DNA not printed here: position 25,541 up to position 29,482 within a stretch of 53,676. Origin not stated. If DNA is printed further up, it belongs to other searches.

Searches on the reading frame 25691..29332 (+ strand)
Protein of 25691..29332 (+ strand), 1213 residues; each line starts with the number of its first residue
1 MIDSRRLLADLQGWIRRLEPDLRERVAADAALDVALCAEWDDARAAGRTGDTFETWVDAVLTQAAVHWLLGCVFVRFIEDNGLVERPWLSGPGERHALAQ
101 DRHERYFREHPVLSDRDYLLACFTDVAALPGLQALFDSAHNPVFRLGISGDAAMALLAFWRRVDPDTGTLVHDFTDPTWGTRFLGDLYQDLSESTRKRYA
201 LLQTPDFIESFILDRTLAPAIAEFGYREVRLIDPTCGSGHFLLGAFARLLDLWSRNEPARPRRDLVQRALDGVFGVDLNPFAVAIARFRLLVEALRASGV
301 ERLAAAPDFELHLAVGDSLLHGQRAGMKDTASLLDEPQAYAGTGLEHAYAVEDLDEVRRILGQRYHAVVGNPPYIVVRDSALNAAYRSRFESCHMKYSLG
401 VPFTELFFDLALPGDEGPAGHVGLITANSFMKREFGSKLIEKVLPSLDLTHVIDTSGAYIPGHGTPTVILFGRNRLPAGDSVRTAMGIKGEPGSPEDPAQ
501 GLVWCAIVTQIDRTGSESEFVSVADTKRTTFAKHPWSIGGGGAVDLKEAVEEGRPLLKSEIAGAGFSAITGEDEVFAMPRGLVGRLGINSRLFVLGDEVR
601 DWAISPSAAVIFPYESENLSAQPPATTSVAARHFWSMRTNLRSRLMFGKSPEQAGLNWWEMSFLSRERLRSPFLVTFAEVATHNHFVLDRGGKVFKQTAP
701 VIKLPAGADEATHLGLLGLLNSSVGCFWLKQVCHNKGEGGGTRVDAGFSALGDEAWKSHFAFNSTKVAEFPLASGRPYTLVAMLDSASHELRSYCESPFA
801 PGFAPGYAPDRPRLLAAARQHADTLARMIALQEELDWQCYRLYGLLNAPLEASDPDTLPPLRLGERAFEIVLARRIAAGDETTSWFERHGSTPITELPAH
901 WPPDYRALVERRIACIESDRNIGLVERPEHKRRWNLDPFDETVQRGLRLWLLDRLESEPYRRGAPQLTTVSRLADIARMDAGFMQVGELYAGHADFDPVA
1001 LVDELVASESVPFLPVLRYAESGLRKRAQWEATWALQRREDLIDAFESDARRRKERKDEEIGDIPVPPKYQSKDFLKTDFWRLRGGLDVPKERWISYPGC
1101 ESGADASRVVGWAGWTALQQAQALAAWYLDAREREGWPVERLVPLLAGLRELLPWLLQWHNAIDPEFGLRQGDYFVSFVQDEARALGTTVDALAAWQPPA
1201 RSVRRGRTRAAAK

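Call 10: search_protein_families(library=padloc, proteins=[window:25691-29332:+], max_evalue=0.00001)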
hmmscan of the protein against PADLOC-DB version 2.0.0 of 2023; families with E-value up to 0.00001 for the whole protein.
window:25691-29332:+ (1213 aa): 20 families
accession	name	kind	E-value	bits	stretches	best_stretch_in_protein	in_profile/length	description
PDLC02529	PglX|PglXI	-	0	1649.5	1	1-1210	1-1186/1189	PglX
PDLC03617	REase_MTase_IIG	-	0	1146.6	1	4-1207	4-1179/1183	Type IIG restriction enzyme-methyltransferase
PDLC02536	PglX|PglXI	-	8.5e-134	445.2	1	653-1205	3-559/560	PglX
PDLC03313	MTase_II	-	3.7e-15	53.5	1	364-457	144-234/563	Type II methyltransferase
PDLC03335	MTase_II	-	6.2e-14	49.6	1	187-456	67-285/607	Type II methyltransferase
PDLC03630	REase_MTase_IIG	-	1.3e-11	41.1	1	186-292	356-468/1100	Type IIG restriction enzyme-methyltransferase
PDLC03604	REase_MTase_IIG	-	2.3e-11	40.5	1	191-454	349-626/1011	Type IIG restriction enzyme-methyltransferase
PDLC02525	PglX|PglXI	-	1e-10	38.9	1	228-296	284-351/607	PglX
PDLC02521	PglX|PglXI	-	1e-10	38.3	1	226-296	306-375/1174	PglX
PDLC03338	MTase_II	-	5.7e-10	36.5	1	184-319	113-238/604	Type II methyltransferase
PDLC03600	REase_MTase_IIG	-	7.4e-09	32.1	0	227-294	300-366/1205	Type IIG restriction enzyme-methyltransferase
PDLC02528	PglX|PglXI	-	2.5e-08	30.1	1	227-307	290-370/1125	PglX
PDLC03601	REase_MTase_IIG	-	2.7e-08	30.1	1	226-320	458-557/1110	Type IIG restriction enzyme-methyltransferase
PDLC02518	PglX|PglXI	-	3.5e-08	29.6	1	226-296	306-376/1412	PglX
PDLC03612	REase_MTase_IIG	-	1.1e-07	28.5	0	365-457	807-896/1247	Type IIG restriction enzyme-methyltransferase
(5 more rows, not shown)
